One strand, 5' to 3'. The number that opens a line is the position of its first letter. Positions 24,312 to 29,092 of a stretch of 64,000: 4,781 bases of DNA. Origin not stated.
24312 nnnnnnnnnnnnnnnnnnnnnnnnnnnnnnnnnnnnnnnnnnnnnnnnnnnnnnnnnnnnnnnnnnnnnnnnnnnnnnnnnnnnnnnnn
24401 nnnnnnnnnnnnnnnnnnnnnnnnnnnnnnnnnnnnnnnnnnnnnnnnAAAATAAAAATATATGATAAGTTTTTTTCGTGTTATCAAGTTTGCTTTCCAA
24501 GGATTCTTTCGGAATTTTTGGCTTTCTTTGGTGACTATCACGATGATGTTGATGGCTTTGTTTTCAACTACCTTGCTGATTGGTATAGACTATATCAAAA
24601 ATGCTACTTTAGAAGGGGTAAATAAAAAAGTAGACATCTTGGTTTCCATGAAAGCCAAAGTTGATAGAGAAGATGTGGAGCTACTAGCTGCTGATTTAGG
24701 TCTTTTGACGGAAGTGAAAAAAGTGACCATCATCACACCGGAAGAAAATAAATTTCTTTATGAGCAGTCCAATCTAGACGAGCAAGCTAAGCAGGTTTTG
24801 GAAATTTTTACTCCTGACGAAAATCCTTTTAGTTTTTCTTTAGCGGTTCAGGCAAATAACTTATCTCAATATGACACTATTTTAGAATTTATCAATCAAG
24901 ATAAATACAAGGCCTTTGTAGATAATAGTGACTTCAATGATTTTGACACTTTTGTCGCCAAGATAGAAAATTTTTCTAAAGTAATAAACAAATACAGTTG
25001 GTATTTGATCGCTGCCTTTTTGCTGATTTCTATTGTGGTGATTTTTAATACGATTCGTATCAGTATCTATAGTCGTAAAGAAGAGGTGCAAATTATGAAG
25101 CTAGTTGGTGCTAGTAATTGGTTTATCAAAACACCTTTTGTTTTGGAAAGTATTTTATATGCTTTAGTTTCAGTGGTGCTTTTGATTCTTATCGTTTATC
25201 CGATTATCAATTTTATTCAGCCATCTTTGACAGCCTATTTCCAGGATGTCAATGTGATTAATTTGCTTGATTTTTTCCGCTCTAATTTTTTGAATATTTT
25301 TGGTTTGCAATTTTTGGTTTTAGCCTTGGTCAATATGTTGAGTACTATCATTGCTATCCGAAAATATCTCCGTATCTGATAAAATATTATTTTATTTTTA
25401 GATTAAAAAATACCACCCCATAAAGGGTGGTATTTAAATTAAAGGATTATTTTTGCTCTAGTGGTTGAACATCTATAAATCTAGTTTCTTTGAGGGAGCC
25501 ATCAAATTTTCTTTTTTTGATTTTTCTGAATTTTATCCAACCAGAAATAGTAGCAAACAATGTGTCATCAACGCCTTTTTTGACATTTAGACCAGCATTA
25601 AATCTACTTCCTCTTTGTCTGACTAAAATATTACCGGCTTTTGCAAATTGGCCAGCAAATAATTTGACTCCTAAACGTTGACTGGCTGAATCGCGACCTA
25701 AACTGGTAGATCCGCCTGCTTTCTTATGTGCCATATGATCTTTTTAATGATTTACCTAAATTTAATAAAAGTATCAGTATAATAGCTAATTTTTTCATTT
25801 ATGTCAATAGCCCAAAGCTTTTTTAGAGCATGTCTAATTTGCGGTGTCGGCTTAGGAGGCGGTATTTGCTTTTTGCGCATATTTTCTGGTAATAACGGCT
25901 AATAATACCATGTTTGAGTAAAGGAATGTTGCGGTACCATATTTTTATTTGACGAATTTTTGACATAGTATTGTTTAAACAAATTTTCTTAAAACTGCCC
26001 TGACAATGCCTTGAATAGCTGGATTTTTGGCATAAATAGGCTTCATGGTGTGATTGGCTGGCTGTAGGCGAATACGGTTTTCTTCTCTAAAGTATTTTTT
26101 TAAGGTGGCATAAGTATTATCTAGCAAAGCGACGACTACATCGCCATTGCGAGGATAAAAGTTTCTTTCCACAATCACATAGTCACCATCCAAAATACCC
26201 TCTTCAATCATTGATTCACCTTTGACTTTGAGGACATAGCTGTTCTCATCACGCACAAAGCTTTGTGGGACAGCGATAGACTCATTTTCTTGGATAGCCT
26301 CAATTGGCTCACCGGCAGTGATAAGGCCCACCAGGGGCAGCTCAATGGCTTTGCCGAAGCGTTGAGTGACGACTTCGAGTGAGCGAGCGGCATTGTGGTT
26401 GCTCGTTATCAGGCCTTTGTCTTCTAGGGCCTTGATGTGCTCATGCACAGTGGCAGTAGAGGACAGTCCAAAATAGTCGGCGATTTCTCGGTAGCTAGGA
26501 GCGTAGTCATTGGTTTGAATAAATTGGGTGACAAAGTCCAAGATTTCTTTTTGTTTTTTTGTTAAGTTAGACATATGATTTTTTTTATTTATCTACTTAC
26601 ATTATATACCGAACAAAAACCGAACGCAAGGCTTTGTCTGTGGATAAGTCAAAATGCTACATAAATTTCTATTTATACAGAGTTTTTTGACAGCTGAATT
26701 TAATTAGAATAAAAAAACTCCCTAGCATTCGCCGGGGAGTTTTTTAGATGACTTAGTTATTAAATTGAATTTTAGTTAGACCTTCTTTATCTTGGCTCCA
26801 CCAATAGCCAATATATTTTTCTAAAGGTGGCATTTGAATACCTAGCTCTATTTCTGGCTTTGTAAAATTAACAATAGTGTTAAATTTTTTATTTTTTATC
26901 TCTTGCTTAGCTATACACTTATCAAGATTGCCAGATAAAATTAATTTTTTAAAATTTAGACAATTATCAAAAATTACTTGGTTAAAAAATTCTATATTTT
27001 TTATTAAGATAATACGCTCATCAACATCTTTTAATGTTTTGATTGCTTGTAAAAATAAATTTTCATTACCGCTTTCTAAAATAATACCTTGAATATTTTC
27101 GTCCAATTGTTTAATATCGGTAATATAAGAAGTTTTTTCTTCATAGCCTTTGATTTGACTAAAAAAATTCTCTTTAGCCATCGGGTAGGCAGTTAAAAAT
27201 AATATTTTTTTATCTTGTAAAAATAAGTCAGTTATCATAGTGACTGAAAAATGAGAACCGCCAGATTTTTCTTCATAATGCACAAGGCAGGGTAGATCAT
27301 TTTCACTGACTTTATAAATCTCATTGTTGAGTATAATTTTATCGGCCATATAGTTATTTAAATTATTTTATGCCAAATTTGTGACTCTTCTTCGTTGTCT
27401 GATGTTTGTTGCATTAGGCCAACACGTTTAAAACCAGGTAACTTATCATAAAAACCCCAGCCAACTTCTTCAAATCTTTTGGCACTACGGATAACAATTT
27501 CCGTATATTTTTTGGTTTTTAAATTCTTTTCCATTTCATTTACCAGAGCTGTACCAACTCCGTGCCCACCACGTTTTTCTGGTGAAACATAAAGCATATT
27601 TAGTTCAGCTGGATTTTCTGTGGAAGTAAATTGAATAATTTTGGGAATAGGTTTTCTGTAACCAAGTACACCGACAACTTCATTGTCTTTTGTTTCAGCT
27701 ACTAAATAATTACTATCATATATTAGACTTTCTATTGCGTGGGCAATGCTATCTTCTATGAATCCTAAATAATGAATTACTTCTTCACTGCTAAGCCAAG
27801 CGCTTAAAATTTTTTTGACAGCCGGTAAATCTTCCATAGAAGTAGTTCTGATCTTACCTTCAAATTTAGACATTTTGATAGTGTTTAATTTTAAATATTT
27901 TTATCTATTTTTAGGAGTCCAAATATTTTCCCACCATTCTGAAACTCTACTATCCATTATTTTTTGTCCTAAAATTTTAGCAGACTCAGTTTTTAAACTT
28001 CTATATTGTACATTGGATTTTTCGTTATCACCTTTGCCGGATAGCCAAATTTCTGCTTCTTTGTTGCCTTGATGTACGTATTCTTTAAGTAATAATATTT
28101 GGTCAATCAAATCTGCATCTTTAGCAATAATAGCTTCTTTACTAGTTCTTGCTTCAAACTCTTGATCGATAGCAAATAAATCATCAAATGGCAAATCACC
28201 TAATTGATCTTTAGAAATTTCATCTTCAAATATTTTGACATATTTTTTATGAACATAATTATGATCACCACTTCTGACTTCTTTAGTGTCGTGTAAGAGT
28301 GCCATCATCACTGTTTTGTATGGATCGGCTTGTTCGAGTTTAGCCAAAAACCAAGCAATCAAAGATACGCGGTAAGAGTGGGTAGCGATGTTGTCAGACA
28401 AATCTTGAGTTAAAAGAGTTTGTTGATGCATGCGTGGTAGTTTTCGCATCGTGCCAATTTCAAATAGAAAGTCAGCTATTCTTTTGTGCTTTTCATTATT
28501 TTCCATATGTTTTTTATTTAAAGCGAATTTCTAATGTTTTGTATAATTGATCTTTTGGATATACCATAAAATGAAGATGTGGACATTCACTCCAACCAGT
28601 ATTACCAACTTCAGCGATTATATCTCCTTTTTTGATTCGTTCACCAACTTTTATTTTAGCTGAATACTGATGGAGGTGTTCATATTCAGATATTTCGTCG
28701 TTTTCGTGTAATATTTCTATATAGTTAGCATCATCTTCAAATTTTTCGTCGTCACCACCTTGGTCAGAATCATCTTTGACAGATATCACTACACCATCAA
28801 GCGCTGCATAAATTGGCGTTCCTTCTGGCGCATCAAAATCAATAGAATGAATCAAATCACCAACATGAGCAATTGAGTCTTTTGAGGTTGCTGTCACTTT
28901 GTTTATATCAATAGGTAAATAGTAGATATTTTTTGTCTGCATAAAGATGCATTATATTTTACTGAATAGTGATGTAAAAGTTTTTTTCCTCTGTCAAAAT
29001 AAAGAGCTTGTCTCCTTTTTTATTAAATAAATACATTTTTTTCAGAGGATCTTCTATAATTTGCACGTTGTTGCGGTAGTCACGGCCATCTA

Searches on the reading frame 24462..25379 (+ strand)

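Call 15: search_protein_families(library=pfam, proteins=[window:24462-25379:+], max_evalue=0.001)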
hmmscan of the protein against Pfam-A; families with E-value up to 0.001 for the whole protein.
window:24462-25379:+ (305 aa): 2 families
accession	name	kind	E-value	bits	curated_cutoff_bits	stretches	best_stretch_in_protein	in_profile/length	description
PF02687.27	FtsX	-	2.4e-13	50.6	25.5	1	182-304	3-117/120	FtsX-like permease C-terminal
PF18075.7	FtsX_ECD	-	5.5e-08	33.7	23.5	1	57-146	1-89/96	FtsX extracellular domain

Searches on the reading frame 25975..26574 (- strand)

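Call 15: search_protein_families(library=pfam, proteins=[window:25975-26574:-], max_evalue=0.001)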
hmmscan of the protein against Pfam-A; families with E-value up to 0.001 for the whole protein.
window:25975-26574:- (199 aa): 5 families
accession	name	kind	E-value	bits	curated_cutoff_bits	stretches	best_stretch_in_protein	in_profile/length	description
PF00717.28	Peptidase_S24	-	1.6e-29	102.4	23.3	1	80-191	1-115/116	Peptidase S24-like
PF01726.22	LexA_DNA_bind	-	8.2e-22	77.2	23.7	1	1-64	1-64/65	LexA DNA binding domain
PF13412.12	HTH_24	-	8.8e-05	22.4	21.9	1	26-57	18-48/48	Winged helix-turn-helix DNA-binding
PF13730.12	HTH_36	-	0.00023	21.3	25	1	26-56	26-55/55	Helix-turn-helix domain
PF08279.18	HTH_11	-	0.00033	20.9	25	1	15-58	6-48/55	HTH domain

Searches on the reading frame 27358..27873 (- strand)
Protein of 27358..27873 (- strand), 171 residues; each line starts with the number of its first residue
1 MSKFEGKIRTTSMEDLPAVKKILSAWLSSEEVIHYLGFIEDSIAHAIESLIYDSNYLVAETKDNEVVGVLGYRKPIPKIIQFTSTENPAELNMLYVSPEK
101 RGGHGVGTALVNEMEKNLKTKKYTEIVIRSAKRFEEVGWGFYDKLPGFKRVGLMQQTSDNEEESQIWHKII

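Call 15: search_protein_families(library=pfam, proteins=[window:27358-27873:-], max_evalue=0.001)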
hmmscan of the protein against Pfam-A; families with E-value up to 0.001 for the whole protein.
window:27358-27873:- (171 aa): 3 families
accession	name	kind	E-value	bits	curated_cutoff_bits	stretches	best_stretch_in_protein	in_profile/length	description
PF00583.31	Acetyltransf_1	-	4e-07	30.7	20.7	1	53-144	32-113/116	Acetyltransferase (GNAT) family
PF13673.13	Acetyltransf_10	-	1.3e-06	28.9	23.6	1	28-156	6-115/128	Acetyltransferase (GNAT) domain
PF13508.13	Acetyltransf_7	-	3.1e-06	27.9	27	1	54-145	3-80/84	Acetyltransferase (GNAT) domain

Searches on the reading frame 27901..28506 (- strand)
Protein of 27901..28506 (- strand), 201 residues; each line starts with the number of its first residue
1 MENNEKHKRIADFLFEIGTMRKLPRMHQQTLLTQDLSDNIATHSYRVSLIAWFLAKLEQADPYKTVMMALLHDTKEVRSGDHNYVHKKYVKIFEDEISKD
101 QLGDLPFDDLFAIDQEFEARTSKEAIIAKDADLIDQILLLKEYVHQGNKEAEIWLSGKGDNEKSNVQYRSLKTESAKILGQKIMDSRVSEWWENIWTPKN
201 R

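Call 15: search_protein_families(library=pfam, proteins=[window:27901-28506:-], max_evalue=0.001)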
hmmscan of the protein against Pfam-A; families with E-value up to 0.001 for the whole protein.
window:27901-28506:- (201 aa): 3 families
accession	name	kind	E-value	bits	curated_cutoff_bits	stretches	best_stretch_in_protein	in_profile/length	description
PF13023.12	HD_3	-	8.6e-20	71.7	22.5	1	35-158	18-149/165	HD domain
PF12917.13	YfbR-like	-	1.1e-09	38.7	25.9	1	19-150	5-151/182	5'-deoxynucleotidase YfbR-like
PF01966.28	HD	-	3.7e-07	30.9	22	1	41-135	2-114/116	HD domain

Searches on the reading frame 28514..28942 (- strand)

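Call 15: search_protein_families(library=pfam, proteins=[window:28514-28942:-], max_evalue=0.001)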
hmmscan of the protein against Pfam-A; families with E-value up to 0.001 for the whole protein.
window:28514-28942:- (142 aa): 1 family
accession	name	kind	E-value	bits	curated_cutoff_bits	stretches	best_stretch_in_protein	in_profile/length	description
PF01551.29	Peptidase_M23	-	6.3e-22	78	28.7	1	33-131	5-91/96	Peptidase family M23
